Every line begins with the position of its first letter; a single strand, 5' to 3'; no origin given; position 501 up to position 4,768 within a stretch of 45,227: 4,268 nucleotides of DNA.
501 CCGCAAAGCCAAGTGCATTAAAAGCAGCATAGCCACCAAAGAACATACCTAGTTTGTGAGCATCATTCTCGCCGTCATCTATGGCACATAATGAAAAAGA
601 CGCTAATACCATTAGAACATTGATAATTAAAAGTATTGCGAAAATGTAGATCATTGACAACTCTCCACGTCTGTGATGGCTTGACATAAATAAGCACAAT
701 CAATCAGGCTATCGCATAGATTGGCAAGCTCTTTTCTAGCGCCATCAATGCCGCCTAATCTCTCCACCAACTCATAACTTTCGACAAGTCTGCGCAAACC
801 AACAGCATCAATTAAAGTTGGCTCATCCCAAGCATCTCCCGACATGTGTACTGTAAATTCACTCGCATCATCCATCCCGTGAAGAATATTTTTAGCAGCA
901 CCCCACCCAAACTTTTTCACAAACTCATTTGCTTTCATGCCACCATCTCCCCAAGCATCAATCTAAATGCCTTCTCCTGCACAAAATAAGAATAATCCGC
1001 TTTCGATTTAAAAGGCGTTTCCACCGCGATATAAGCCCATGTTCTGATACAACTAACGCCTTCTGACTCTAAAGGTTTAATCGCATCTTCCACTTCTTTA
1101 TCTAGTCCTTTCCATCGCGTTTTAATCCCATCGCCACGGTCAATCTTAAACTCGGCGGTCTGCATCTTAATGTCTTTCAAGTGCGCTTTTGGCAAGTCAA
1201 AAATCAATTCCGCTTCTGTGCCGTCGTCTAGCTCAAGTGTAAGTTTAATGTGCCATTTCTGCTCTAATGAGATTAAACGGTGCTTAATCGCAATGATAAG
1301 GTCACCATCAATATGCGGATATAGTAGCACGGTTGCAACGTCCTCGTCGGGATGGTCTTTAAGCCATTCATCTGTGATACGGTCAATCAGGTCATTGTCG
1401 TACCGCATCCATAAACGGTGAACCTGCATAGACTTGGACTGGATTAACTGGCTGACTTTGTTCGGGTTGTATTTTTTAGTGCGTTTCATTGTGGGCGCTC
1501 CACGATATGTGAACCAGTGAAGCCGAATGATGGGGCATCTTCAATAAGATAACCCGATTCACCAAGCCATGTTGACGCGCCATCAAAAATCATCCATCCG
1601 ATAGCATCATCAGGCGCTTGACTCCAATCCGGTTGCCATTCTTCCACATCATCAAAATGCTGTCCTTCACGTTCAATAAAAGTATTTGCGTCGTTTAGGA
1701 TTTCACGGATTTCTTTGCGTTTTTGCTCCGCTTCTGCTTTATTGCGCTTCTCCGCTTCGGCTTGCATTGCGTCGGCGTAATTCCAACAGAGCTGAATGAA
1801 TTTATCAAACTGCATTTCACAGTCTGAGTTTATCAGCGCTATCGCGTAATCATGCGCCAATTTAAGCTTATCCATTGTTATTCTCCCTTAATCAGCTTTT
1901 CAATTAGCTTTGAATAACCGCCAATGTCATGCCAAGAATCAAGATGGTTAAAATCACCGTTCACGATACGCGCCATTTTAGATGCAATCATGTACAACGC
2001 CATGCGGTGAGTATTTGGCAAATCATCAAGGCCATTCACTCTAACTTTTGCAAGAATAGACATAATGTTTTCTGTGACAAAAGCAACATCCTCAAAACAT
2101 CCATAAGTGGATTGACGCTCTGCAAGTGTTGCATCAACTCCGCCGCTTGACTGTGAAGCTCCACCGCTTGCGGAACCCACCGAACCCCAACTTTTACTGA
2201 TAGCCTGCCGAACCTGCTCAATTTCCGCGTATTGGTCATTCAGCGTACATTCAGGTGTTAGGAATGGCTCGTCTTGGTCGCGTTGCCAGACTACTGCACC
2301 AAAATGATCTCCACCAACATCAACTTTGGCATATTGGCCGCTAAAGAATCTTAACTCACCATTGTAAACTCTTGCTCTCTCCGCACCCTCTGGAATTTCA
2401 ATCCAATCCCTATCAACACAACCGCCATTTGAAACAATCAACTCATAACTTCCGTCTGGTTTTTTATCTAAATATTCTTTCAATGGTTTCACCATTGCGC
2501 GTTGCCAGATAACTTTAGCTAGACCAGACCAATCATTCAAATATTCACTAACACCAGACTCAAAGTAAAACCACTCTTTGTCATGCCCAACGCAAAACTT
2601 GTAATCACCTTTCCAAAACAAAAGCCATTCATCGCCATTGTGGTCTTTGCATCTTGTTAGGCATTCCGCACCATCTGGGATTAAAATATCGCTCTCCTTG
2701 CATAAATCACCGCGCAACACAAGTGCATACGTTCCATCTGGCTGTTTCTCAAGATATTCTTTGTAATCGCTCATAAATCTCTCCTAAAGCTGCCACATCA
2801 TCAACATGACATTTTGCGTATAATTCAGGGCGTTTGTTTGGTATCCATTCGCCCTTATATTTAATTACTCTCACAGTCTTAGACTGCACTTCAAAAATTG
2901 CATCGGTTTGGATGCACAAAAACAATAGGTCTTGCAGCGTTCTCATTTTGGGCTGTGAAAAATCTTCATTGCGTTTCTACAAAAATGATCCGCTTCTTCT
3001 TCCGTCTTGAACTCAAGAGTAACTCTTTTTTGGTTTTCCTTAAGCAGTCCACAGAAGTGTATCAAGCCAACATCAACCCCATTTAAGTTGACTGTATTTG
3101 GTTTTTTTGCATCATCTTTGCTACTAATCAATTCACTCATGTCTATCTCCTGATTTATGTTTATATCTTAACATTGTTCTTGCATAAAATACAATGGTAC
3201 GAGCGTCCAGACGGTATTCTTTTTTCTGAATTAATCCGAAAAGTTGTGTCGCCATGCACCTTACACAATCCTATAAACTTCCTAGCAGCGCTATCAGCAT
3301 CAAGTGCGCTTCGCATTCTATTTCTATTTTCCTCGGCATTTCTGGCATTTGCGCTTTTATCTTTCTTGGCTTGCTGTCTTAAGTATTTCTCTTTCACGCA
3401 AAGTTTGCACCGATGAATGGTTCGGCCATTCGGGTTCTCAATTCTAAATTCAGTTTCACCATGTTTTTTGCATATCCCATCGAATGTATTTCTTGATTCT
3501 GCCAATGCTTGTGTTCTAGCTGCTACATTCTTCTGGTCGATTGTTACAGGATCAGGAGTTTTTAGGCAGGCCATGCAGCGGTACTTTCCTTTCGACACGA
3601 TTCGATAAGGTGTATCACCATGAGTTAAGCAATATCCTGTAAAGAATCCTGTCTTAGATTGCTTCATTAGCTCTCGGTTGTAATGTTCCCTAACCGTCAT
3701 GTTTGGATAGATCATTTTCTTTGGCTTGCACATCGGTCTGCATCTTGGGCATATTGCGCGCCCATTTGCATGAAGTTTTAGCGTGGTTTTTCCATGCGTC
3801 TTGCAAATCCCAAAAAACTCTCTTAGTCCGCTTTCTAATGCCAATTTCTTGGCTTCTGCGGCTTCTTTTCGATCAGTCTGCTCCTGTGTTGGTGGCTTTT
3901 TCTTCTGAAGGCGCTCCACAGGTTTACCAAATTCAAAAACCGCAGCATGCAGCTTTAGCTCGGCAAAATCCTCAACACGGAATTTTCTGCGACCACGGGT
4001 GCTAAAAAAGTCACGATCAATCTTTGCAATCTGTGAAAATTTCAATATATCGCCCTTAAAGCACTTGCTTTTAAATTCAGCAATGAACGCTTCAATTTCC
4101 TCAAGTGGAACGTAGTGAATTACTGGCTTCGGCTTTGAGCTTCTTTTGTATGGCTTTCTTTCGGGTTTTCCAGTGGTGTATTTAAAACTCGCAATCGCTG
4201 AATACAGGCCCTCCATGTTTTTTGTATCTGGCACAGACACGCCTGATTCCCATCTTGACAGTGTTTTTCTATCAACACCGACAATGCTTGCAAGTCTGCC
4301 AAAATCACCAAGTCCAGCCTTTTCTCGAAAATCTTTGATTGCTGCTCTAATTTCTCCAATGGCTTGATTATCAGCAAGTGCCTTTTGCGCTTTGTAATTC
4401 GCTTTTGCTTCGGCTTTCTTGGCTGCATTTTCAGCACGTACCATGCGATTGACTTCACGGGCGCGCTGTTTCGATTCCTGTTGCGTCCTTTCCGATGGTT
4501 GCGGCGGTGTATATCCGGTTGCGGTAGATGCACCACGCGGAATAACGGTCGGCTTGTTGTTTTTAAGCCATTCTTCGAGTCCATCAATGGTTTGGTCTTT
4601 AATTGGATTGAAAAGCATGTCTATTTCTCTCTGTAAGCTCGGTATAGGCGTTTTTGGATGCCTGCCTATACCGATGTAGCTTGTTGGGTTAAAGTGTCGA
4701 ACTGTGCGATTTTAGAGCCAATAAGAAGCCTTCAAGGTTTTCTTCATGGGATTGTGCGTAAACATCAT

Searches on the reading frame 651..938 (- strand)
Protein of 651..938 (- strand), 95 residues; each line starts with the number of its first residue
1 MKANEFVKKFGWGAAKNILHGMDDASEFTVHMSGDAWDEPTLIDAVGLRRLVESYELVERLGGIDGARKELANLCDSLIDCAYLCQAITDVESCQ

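Call 22: search_protein_families(library=phrogs, proteins=[window:651-938:-], max_evalue=0.001)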
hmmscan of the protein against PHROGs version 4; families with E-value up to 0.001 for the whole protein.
window:651-938:- (95 aa): 1 family
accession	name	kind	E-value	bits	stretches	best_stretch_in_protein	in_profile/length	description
phrog_1245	-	unknown function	1.4e-18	67.8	1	1-94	10-100/134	-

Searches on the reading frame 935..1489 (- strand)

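Call 22: search_protein_families(library=phrogs, proteins=[window:935-1489:-], max_evalue=0.001)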
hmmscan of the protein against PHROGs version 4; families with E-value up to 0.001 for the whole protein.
window:935-1489:- (184 aa): 1 family
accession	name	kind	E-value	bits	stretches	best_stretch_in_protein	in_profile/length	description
phrog_6133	-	unknown function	8.7e-22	78.6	1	2-174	5-200/210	-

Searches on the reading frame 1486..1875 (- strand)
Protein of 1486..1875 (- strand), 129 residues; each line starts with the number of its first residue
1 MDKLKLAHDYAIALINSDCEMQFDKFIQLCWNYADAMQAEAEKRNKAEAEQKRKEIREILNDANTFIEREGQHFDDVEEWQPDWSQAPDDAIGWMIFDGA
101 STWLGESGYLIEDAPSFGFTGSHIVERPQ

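Call 22: search_protein_families(library=phrogs, proteins=[window:1486-1875:-], max_evalue=0.001)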
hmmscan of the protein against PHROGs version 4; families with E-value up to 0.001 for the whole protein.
window:1486-1875:- (129 aa): 1 family
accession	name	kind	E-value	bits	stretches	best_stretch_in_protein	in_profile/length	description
phrog_14495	-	unknown function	2.6e-11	44.6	1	1-46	1-48/140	-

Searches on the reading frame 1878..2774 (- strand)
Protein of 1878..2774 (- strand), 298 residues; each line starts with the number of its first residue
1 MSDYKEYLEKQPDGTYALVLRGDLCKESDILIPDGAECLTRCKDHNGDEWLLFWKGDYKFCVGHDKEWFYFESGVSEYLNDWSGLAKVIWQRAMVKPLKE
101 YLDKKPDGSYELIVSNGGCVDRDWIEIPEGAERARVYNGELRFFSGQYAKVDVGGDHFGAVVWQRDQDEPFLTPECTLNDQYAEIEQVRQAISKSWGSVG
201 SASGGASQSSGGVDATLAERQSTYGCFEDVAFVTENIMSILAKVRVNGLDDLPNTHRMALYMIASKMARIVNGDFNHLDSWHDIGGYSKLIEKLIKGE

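Call 22: search_protein_families(library=phrogs, proteins=[window:1878-2774:-], max_evalue=0.001)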
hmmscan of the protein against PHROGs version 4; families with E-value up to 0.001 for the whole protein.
window:1878-2774:- (298 aa): 6 families
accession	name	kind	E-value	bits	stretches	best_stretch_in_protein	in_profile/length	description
phrog_13223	-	unknown function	1.4e-18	68.4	1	98-292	52-241/243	-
phrog_16943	-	unknown function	1.1e-16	62.3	1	213-293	4-82/166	-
phrog_17775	-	unknown function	3.2e-14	54.3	1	212-298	77-161/163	-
phrog_474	-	other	4.3e-13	50.8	1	215-296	139-212/274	phosphofructokinase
phrog_37386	-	unknown function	1.9e-08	35.6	1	217-293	98-172/179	-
phrog_4889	-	other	7e-06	26.6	1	214-296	248-327/339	polynucleotide kinase/phosphorylase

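Call 80: search_protein_families(library=pfam, proteins=[window:1878-2774:-], max_evalue=0.01)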
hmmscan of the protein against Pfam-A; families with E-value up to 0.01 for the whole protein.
window:1878-2774:- (298 aa): 1 family
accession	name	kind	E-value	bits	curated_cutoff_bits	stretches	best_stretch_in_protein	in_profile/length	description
PF19905.4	DUF6378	-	7.9e-06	26.5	27.1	1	218-294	12-80/81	Domain of unknown function (DUF6378)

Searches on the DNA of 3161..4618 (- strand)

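Call 56: search_dna_similar(query=L011:4614-5579:+, collection=ecoli_genomes, mode=near, max_rows=12)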
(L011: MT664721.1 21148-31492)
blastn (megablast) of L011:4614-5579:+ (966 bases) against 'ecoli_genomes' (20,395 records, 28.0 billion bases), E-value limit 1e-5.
No match.

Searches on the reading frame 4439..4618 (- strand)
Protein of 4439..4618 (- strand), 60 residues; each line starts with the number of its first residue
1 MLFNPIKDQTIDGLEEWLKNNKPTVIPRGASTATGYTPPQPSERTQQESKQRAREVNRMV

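Call 34: search_protein_families(library=pfam, proteins=[window:4439-4618:-], max_evalue=10)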
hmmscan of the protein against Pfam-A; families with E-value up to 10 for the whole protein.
window:4439-4618:- (60 aa): 1 family
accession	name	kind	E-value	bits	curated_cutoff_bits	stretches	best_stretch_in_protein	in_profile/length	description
PF01434.24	Peptidase_M41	-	0.047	14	29.9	1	20-53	31-62/191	Peptidase family M41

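Call 86: find_homologous_proteins(query=A5, max_evalue=0.001)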
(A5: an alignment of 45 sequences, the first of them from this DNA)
Query A5 (45 sequences) (48 aa, profile of the alignment): 48 proteins with E <= 0.001 among 160 candidates.
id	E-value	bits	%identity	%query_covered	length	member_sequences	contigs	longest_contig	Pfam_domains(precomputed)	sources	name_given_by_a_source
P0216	4.0e-9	54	71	100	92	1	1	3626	-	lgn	-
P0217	9.8e-9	52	85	54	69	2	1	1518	-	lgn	-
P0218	3.9e-8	51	-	-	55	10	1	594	PF20661.3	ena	-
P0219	9.3e-8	49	-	-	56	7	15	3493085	PF20661.3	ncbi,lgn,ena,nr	ncbi:Uncharacterised protein [Pseudomonas aeruginosa]|nr:Uncharacterised protein [Pseudomonas aerugi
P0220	1.2e-7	49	-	-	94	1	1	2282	PF20661.3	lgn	-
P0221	1.2e-7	49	-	-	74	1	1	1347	PF20661.3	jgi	jgi:hypothetical protein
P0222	1.5e-7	49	-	-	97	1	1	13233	PF20661.3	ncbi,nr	ncbi:MAG: hypothetical protein DI560_25765 [Pseudomonas putida]|nr:MAG: hypothetical protein DI560_2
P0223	2.0e-7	48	-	-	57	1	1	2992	PF20661.3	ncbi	ncbi:hypothetical protein D3C86_1064930 [compost metagenome]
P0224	2.2e-7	48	-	-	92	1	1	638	PF20661.3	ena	-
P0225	2.3e-7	48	-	-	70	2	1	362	PF20661.3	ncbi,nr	ncbi:hypothetical protein EIZ80_24450, partial [Escherichia coli]|nr:hypothetical protein [Escherich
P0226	2.6e-7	48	-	-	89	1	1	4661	PF20661.3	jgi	jgi:hypothetical protein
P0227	2.7e-7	48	-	-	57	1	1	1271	PF20661.3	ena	-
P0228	2.7e-7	48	85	54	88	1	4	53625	-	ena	-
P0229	3.6e-7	47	-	-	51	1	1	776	PF20661.3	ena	-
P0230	3.7e-7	47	-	-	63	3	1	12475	PF20661.3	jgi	-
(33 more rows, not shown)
